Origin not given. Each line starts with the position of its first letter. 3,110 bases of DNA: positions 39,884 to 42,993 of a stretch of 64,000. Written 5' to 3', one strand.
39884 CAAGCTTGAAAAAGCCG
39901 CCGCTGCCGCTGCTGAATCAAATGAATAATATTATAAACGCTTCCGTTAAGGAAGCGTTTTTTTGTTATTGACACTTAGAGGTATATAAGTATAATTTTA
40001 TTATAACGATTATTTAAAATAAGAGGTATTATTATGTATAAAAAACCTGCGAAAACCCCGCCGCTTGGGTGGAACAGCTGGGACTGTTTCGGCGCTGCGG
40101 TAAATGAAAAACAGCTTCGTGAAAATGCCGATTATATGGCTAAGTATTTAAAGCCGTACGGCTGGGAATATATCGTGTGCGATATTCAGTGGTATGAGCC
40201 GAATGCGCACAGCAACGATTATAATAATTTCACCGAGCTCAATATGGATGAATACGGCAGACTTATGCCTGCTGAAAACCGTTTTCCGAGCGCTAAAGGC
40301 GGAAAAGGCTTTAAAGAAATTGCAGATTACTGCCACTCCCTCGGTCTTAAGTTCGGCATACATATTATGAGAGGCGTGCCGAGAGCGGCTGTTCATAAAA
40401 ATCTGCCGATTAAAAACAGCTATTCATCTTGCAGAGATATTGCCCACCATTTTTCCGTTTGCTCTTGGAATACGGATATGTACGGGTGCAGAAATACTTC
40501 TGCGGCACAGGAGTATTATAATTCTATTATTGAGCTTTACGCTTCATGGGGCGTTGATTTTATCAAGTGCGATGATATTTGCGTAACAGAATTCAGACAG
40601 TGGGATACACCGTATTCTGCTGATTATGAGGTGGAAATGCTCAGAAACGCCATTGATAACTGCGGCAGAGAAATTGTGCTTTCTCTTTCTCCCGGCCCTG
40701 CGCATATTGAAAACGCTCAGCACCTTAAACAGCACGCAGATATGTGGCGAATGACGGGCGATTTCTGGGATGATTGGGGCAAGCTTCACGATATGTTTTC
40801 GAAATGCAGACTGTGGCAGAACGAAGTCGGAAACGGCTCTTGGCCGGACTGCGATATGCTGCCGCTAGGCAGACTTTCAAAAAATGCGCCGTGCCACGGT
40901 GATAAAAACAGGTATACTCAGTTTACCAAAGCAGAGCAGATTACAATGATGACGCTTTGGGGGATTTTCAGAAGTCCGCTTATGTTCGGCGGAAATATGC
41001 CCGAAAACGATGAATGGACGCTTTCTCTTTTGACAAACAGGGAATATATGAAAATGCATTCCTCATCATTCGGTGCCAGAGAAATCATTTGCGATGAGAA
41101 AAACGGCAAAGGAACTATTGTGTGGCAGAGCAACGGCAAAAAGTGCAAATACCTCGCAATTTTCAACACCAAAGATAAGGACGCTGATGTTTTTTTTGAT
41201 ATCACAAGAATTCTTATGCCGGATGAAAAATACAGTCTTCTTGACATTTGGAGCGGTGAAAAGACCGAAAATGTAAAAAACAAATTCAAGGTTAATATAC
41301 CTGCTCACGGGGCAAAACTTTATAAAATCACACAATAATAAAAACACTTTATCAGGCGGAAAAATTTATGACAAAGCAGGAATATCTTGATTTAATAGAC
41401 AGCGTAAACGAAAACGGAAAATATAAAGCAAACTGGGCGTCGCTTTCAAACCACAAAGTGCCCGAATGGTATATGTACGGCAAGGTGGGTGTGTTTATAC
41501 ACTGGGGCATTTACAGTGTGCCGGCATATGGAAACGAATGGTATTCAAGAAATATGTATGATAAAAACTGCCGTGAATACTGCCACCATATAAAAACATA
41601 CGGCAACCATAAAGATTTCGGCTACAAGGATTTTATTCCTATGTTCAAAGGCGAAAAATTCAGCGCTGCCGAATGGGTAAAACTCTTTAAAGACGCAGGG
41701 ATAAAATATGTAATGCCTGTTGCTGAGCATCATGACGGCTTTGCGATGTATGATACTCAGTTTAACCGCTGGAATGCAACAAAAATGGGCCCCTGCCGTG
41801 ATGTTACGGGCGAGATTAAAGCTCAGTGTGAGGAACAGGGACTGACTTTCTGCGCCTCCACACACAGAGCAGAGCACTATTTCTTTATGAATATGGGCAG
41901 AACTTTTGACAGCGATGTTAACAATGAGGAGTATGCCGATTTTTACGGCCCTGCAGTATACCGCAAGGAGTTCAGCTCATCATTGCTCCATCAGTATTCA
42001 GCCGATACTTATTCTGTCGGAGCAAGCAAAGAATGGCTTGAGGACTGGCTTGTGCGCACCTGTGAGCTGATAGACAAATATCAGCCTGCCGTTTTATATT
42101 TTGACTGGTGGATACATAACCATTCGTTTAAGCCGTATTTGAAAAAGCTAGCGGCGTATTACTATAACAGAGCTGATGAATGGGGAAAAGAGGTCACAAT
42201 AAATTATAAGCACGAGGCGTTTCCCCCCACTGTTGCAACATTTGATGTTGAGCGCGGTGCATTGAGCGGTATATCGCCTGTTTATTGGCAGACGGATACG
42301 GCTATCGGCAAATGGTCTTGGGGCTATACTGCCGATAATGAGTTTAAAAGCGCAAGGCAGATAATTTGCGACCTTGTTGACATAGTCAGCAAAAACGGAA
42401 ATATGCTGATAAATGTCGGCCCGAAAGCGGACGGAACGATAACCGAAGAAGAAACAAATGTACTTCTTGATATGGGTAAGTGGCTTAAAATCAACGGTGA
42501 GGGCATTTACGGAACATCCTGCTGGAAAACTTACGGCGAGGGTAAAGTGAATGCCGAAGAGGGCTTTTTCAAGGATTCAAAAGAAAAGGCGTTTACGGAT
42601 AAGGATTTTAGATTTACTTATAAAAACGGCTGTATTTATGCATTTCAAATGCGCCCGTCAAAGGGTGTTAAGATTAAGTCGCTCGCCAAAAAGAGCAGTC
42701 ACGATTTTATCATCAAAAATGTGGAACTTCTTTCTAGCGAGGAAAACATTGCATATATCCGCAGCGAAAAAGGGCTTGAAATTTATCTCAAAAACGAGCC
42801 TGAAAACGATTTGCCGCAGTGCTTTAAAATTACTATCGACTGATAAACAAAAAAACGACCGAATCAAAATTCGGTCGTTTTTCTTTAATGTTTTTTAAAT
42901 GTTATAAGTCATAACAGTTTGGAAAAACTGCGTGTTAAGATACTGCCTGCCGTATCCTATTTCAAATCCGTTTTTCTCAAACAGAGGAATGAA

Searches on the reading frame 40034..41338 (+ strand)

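Call 31: search_protein_families(library=pfam, proteins=[window:40034-41338:+], max_evalue=0.00001)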
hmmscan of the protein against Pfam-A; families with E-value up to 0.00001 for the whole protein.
window:40034-41338:+ (434 aa): 2 families
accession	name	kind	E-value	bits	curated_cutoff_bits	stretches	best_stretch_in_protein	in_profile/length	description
PF16499.11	Melibiase_2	-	2.5e-17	63.6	23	1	152-338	104-278/284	Alpha galactosidase A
PF17801.7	Melibiase_C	-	3.5e-09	37.1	22.9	1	361-432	4-71/71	Alpha galactosidase C-terminal beta sandwich domain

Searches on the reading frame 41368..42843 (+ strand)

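Call 31: search_protein_families(library=pfam, proteins=[window:41368-42843:+], max_evalue=0.00001)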
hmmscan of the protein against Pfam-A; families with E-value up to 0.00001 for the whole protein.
window:41368-42843:+ (491 aa): 1 family
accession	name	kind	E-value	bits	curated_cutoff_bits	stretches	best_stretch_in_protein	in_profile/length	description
PF01120.23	Alpha_L_fucos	-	3.1e-96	323.3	25.2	1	12-378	7-345/345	Alpha-L-fucosidase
